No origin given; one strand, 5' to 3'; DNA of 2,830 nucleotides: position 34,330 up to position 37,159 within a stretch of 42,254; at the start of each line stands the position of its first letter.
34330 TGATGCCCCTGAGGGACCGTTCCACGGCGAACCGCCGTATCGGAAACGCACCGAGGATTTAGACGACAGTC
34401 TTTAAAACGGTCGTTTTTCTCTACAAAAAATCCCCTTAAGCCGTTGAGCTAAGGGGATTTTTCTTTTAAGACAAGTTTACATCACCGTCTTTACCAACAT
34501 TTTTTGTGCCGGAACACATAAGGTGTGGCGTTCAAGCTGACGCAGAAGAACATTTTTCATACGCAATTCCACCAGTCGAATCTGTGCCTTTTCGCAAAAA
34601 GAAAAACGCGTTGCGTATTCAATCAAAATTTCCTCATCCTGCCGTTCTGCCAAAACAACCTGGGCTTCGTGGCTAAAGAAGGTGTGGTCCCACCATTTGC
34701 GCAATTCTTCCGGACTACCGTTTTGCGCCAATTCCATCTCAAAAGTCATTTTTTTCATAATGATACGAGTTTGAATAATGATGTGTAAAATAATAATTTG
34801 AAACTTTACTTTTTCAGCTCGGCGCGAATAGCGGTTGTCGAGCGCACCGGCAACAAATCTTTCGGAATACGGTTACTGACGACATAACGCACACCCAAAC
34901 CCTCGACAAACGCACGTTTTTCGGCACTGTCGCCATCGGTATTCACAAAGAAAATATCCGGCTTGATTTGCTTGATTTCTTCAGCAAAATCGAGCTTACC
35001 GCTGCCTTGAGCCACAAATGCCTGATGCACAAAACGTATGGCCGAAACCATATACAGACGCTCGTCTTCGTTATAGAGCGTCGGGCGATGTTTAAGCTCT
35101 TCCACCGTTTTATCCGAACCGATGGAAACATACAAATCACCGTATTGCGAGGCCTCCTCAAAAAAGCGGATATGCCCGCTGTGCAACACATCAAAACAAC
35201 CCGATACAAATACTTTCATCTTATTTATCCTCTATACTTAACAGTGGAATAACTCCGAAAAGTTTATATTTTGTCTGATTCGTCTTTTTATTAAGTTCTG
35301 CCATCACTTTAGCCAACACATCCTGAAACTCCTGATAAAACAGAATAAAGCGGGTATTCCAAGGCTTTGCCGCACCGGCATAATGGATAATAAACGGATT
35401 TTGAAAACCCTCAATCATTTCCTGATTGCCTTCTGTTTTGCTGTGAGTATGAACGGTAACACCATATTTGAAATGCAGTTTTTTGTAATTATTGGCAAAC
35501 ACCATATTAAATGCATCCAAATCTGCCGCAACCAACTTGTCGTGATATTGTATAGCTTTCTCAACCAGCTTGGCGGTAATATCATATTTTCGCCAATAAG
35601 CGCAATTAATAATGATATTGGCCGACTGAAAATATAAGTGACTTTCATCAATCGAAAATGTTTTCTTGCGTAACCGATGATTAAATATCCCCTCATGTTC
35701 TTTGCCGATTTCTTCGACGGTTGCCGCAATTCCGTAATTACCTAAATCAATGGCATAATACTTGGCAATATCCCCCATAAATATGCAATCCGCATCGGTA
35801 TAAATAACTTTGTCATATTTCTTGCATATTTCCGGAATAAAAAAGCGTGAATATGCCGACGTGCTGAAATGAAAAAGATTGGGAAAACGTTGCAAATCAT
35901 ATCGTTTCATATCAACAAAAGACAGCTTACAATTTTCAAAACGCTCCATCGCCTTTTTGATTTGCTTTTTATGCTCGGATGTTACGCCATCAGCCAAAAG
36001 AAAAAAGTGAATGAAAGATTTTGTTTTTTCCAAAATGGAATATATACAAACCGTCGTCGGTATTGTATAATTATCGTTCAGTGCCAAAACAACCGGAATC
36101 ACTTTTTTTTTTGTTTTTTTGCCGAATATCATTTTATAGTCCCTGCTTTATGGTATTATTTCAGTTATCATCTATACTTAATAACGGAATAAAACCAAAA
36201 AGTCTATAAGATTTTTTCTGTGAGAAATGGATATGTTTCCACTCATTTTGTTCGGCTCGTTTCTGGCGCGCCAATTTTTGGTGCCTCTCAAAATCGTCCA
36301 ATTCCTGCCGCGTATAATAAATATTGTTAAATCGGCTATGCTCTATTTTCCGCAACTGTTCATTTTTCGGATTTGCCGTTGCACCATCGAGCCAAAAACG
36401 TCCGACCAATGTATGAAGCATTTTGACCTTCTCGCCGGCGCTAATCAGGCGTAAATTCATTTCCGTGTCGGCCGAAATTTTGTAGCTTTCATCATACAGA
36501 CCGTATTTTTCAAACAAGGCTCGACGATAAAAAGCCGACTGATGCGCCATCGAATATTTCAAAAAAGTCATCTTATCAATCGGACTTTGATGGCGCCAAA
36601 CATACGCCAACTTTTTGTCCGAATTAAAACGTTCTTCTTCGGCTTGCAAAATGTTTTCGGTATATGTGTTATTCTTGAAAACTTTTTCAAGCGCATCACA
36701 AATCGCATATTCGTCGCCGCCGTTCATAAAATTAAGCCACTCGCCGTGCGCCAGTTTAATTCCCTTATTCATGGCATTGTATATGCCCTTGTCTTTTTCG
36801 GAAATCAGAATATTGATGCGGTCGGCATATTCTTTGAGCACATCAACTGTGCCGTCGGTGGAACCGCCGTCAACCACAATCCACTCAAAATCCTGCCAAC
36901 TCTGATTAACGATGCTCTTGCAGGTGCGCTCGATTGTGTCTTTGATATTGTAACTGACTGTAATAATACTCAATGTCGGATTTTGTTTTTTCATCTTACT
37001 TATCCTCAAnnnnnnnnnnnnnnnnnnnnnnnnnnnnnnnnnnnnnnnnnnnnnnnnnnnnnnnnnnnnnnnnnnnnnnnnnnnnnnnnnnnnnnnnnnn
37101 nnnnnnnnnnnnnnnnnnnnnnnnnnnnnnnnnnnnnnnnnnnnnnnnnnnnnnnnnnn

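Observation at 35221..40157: One short peptide tail (consensus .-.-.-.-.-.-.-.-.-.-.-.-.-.) is attached to five enzymes of four unrelated folds in a single glycan operon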

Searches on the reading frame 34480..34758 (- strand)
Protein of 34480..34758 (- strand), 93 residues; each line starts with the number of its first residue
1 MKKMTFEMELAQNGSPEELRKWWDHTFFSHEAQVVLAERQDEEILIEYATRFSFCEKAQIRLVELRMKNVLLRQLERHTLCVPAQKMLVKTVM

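Call 48: search_protein_families(library=ncbifam, proteins=[window:34480-34758:-], max_evalue=1)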
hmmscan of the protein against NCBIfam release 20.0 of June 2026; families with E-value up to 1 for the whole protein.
window:34480-34758:- (93 aa): 1 family
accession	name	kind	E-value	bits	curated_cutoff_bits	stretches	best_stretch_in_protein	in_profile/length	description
NF007985.1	PRK10713.1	equivalog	0.056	13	75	1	29-64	13-48/81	class I ribonucleotide reductase maintenance protein YfaE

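Call 69: search_protein_families(library=pfam, proteins=[window:34480-34758:-], max_evalue=0.00001)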
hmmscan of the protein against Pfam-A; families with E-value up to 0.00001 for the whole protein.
window:34480-34758:- (93 aa): 0 families

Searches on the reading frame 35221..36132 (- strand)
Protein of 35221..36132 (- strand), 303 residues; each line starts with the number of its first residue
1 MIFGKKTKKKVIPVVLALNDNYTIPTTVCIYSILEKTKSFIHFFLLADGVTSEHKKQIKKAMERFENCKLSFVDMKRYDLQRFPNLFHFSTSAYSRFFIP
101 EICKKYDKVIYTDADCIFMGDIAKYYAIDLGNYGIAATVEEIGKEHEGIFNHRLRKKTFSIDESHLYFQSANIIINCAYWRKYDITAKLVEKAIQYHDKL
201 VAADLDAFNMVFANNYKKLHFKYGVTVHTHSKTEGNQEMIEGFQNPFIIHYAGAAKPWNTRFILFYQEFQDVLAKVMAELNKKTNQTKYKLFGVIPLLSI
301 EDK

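Call 3: search_protein_families(library=pfam, proteins=[window:35221-36132:-], max_evalue=0.01)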
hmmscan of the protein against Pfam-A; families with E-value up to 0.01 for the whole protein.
window:35221-36132:- (303 aa): 3 families
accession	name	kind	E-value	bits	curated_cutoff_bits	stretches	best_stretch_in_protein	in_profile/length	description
PF01501.26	Glyco_transf_8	-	1.8e-43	149.4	24.3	1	14-259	2-250/253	Glycosyl transferase family 8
PF18404.7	Glyco_transf_24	-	2.2e-07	31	25.7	1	22-191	12-181/268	Glucosyltransferase 24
PF18633.7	zf-CCCH_8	-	0.0087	16.6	34.6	0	97-106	2-11/28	Zinc-finger antiviral protein (ZAP) zinc finger domain 3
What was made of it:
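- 35221..36132 (-): GT8 glycosyltransferase. One C-terminal tail unit at 35224-35268 (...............). Pfam Glyco_transf_8, E 1.8e-43 (call 3).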

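Call 48: search_protein_families(library=ncbifam, proteins=[window:35224-36132:-], max_evalue=1)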
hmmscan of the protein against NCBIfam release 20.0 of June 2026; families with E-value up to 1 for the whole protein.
window:35224-36132:- (303 aa): 1 family
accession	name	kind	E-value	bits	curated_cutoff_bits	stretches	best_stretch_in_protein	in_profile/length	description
NF011718.0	PRK15171.1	equivalog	9e-20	71.1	461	1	6-260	22-274/337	lipopolysaccharide 3-alpha-galactosyltransferase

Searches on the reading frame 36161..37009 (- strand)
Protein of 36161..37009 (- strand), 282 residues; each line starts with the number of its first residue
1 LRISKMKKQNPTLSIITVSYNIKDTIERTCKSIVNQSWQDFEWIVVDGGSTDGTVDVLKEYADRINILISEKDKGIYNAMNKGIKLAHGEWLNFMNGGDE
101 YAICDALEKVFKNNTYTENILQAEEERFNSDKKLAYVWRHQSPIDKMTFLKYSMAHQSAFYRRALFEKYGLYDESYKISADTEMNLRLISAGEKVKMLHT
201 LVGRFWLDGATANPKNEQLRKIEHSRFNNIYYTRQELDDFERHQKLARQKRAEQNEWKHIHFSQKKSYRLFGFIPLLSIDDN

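Call 3: search_protein_families(library=pfam, proteins=[window:36161-37009:-], max_evalue=0.01)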
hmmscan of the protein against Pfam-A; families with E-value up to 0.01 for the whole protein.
window:36161-37009:- (282 aa): 3 families
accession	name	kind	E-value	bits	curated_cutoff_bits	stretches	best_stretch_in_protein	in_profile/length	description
PF00535.33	Glycos_transf_2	-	3.6e-23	82.8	23.3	1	14-112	1-101/168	Glycosyl transferase family 2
PF10111.15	Glyco_tranf_2_2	-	3.1e-10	40.4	27.3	1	20-149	7-134/276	Glycosyltransferase like family 2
PF13641.12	Glyco_tranf_2_3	-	9.7e-05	22.9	27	1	11-97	1-95/230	Glycosyltransferase like family 2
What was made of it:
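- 36161..36994 (-): GT2 glycosyltransferase (GT2a). One C-terminal tail unit at 36164-36208 (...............). Pfam Glycos_transf_2, E 3.6e-23 (call 3).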

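Call 48: search_protein_families(library=ncbifam, proteins=[window:36164-36994:-], max_evalue=1)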
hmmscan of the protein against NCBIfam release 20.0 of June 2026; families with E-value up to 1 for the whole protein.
window:36164-36994:- (277 aa): 25 families
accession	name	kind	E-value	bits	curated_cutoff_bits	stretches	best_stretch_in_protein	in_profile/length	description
TIGR04009.1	wcaE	equivalog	7.3e-30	104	369.2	1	8-208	3-203/248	colanic acid biosynthesis glycosyltransferase WcaE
NF047683.1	TeichurnBiosyTuaG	equivalog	2.7e-19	69.8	400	1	1-105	1-107/252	teichuronic acid biosynthesis protein TuaG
NF007482.0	PRK10073.1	equivalog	1.3e-17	63.8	423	1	1-95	1-97/334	glycosyltransferase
TIGR04283.1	glyco_like_mftF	equivalog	2.8e-17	63.1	182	1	8-194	1-179/221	TIGR04283 family arsenosugar biosynthesis glycosyltransferase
NF053739.1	GlytfEpsEBac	equivalog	1.2e-14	53.9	450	1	6-105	1-103/265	glycosyltransferase EpsE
TIGR03937.1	PgaC_IcaA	equivalog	2.4e-12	46.5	422.3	1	3-92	42-134/407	poly-beta-1,6-N-acetyl-D-glucosamine synthase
NF041875.1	EPS_EpsD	equivalog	1.8e-11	44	370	1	8-191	1-197/325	exopolysaccharide biosynthesis glycosyltransferase EpsD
NF050050.1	ProtGlycPglI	equivalog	2.1e-10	40.5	500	1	6-108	2-107/306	GalNAc(5)-diNAcBac-PP-undecaprenol beta-1,3-glucosyltransferase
NF007453.0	PRK10018.1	equivalog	2.8e-08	33.8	382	1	1-190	1-197/280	colanic acid biosynthesis glycosyltransferase WcaA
TIGR04017.1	WcaA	equivalog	5.2e-07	29.5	495.75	1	3-191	2-197/279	colanic acid biosynthesis glycosyltransferase WcaA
NF041394.1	GtaseAglG_Halo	equivalog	7.3e-07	28.7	440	1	11-91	8-90/304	glucosyl-dolichyl phosphate glucuronosyltransferase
TIGR04195.1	S_glycosyl_SunS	equivalog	1.5e-06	27.4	350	1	2-98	53-145/421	SunS family peptide S-glycosyltransferase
TIGR03965.1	mycofact_glyco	equivalog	1.6e-06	27.3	280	1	5-90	73-161/467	mycofactocin biosynthesis glycosyltransferase MftF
NF038302.1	EPS_HpsE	equivalog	2.9e-06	26.5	300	1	8-91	3-94/307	hormogonium polysaccharide biosynthesis glycosyltransferase HpsE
NF047588.1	GlcsyltransPgfSStrep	equivalog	2.3e-05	23.8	500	1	8-107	3-108/308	glycosyltransferase PgfS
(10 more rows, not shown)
